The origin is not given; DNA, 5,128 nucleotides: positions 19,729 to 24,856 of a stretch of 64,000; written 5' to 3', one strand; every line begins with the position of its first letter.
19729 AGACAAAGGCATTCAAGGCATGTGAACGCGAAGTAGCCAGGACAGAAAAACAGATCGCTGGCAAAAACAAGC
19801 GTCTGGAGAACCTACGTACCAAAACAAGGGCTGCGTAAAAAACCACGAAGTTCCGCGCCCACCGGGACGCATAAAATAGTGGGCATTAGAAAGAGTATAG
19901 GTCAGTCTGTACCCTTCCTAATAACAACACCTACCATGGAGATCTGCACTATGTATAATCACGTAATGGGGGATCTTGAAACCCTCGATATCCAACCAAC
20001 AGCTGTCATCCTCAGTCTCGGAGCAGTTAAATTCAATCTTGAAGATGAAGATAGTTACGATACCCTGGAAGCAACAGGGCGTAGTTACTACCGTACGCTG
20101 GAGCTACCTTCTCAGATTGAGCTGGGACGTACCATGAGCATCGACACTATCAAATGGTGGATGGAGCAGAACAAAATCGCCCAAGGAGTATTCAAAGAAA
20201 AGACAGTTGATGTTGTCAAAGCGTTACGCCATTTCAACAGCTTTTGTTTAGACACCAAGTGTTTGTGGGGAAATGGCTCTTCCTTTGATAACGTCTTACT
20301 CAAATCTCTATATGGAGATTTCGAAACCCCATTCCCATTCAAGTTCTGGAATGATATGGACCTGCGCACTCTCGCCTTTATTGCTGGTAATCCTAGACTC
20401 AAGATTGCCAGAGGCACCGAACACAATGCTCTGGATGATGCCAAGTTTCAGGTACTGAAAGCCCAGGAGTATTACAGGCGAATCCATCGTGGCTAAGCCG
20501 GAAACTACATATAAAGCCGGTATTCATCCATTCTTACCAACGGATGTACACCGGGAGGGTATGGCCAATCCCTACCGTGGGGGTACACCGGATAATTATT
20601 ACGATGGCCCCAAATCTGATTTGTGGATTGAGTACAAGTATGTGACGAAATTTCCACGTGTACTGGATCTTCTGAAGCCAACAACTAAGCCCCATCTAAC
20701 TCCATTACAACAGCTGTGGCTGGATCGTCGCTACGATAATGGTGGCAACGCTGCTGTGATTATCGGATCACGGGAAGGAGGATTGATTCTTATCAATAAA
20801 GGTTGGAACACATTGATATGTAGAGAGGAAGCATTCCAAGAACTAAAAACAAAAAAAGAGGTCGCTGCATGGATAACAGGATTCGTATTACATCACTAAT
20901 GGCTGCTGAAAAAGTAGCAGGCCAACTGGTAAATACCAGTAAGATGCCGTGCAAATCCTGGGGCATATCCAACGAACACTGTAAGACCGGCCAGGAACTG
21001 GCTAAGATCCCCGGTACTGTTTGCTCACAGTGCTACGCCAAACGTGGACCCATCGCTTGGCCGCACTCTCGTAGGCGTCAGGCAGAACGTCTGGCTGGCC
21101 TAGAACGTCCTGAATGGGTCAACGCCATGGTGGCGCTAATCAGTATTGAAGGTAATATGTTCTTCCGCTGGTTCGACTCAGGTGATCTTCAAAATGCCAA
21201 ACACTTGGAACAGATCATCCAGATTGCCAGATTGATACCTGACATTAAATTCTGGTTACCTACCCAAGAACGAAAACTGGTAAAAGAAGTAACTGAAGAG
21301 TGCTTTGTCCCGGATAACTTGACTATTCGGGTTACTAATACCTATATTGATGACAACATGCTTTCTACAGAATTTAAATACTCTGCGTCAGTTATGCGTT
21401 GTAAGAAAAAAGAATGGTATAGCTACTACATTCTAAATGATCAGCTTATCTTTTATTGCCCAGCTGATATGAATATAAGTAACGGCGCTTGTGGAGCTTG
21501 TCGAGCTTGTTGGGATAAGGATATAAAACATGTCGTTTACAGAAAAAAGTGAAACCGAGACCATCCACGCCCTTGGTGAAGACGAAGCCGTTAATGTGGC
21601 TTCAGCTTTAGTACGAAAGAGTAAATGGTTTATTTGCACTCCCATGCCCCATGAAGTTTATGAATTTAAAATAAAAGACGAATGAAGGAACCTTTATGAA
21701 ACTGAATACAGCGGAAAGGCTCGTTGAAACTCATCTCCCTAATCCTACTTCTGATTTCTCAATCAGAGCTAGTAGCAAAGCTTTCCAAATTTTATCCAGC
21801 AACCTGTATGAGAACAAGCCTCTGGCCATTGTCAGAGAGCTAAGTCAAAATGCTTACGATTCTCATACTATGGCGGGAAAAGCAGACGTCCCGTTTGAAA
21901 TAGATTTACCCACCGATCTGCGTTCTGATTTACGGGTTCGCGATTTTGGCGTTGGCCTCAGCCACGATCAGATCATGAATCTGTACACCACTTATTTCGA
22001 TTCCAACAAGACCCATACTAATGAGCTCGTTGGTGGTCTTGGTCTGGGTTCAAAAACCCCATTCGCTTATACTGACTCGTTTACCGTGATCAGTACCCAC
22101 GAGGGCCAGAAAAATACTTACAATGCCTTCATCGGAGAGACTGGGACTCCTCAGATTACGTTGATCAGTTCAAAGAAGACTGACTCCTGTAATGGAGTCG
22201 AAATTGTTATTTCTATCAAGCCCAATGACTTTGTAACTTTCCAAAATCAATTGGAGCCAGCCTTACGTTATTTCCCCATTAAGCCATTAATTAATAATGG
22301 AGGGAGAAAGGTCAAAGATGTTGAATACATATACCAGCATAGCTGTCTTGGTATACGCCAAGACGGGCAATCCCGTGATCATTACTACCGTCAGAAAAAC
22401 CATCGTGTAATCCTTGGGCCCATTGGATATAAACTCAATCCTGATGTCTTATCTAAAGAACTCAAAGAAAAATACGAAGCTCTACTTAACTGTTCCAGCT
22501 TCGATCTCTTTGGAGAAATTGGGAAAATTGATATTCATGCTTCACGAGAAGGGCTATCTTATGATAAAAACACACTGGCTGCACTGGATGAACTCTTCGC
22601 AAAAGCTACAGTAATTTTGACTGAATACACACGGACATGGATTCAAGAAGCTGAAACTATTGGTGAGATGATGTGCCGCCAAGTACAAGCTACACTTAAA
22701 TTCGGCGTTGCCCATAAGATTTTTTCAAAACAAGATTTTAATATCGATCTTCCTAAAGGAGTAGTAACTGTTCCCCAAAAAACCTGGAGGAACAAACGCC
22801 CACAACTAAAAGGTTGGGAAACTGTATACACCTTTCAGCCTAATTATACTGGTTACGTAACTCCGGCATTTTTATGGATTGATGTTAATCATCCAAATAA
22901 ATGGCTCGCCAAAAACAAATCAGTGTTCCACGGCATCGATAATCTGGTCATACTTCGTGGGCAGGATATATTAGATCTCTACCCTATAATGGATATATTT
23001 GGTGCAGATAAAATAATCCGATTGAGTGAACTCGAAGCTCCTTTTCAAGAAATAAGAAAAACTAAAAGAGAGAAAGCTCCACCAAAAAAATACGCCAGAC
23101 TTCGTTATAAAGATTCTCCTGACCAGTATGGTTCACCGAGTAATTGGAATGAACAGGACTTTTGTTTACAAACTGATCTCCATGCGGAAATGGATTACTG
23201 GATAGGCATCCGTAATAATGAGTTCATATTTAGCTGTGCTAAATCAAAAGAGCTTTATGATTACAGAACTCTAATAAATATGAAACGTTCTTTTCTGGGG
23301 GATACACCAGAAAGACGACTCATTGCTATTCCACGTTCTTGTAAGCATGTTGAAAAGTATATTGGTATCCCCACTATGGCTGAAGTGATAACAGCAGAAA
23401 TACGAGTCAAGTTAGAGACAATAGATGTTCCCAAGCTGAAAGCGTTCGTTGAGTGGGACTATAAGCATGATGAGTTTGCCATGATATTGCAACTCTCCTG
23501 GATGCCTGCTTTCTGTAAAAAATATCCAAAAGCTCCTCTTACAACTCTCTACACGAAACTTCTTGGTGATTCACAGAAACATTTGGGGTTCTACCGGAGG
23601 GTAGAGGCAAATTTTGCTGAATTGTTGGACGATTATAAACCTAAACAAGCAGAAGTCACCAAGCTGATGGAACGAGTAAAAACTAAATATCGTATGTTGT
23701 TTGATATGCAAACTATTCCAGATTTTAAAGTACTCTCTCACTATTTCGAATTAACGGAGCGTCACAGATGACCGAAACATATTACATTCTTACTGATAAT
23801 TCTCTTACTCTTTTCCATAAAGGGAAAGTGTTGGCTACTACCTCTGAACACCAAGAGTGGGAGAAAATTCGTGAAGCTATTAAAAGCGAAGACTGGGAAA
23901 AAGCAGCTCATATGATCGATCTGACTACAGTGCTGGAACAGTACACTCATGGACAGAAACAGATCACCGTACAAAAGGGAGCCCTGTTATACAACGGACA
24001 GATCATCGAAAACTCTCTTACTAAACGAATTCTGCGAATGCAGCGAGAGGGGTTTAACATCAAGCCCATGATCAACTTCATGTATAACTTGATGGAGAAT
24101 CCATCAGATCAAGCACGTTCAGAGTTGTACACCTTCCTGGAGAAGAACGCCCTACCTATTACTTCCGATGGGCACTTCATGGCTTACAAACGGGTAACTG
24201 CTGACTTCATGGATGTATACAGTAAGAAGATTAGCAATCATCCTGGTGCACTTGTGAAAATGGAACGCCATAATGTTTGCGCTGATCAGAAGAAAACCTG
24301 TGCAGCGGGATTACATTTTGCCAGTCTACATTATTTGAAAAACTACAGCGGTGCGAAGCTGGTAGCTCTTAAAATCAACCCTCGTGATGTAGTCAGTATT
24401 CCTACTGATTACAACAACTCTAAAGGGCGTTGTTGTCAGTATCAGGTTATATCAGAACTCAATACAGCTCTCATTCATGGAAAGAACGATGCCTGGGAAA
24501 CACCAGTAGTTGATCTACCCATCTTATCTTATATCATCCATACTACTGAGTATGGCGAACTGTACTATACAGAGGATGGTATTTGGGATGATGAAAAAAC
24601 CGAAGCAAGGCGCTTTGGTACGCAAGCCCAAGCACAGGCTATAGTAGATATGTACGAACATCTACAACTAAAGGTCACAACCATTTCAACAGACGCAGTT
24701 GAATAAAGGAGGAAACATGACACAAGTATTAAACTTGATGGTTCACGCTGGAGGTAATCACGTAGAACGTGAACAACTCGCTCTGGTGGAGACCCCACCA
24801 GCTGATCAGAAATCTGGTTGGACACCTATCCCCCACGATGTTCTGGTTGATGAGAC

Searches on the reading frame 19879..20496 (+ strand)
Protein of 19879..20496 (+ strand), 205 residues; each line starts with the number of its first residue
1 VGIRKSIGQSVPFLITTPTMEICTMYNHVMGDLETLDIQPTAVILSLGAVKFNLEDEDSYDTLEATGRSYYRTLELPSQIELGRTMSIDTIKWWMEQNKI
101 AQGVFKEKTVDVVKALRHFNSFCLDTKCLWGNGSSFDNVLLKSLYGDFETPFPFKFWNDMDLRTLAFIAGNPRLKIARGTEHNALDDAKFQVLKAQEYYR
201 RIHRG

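Call 69: search_protein_families(library=phrogs, proteins=[window:19879-20496:+], max_evalue=0.01)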
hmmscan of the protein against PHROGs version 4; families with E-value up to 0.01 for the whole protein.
window:19879-20496:+ (205 aa): 7 families
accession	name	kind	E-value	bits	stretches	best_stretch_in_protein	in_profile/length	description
phrog_255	-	DNA, RNA and nucleotide metabolism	2.9e-45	156.1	1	24-204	178-364/436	exonuclease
phrog_14078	-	unknown function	2.3e-21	77.5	1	26-192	81-247/264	-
phrog_20376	-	DNA, RNA and nucleotide metabolism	5.9e-16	59.2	1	27-198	348-519/530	exonuclease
phrog_2082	-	DNA, RNA and nucleotide metabolism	4e-15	56.1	1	23-195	637-809/823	exonuclease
phrog_8783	-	unknown function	6.2e-14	52.7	1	128-192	28-97/114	-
phrog_2259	-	DNA, RNA and nucleotide metabolism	5.1e-06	27.2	1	96-193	56-167/186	Rnase H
phrog_192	-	DNA, RNA and nucleotide metabolism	0.0041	17.5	0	19-63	99-144/397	DNA polymerase exonuclease subunit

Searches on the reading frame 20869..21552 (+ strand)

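Call 69: search_protein_families(library=phrogs, proteins=[window:20869-21552:+], max_evalue=0.01)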
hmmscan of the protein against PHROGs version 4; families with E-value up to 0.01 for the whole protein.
window:20869-21552:+ (227 aa): 1 family
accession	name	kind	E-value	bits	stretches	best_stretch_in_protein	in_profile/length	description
phrog_1392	-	unknown function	8.3e-11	42.7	1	54-226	92-278/296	-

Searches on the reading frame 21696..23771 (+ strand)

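Call 20: search_protein_families(library=phrogs, proteins=[window:21696-23771:+], max_evalue=0.001)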
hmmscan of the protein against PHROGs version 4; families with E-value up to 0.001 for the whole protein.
window:21696-23771:+ (691 aa): 7 families
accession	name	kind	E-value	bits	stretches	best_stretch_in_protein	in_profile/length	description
phrog_612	-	lysis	3.1e-106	358.3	1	1-672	1-703/725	RIIA lysis inhibitor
phrog_30832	-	lysis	4.3e-55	188.6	1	19-316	20-320/735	RIIA lysis inhibitor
phrog_3661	-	lysis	5.8e-53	181.6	2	96-351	175-436/917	RIIA lysis inhibitor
phrog_2979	-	lysis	2.2e-48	166.6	1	18-316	20-321/846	RIIA lysis inhibitor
phrog_609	-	lysis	9.1e-43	147.4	1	20-294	23-288/1055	RIIB lysis inhibitor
phrog_24904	-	lysis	8.6e-25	88.4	1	14-312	15-295/695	RIIA lysis inhibitor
phrog_38678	-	lysis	6.7e-19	68.6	1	4-174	17-185/805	RIIA lysis inhibitor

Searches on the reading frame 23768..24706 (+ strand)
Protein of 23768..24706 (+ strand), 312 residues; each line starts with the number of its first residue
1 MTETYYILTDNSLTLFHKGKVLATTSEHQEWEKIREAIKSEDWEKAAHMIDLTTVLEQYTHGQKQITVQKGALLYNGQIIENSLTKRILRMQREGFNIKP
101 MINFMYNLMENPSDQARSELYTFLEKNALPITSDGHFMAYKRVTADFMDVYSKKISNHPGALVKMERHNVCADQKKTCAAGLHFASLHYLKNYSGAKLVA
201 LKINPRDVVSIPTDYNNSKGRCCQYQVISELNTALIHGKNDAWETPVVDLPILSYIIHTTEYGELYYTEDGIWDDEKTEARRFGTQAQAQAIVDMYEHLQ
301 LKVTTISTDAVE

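Call 20: search_protein_families(library=phrogs, proteins=[window:23768-24706:+], max_evalue=0.001)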
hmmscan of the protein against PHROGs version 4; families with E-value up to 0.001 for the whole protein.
window:23768-24706:+ (312 aa): 5 families
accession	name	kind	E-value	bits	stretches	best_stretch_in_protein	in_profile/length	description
phrog_609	-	lysis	4.5e-74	251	1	4-237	817-1050/1055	RIIB lysis inhibitor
phrog_3803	-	lysis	1.7e-52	180.3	1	7-233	282-514/530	RIIB lysis inhibitor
phrog_11221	-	lysis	2e-44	153.7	1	32-232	35-238/543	RIIB lysis inhibitor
phrog_36818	-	lysis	2.3e-44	151.9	1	96-233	5-147/163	RIIB lysis inhibitor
phrog_2886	-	lysis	1.5e-30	107.7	1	118-233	214-334/552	RIIB lysis inhibitor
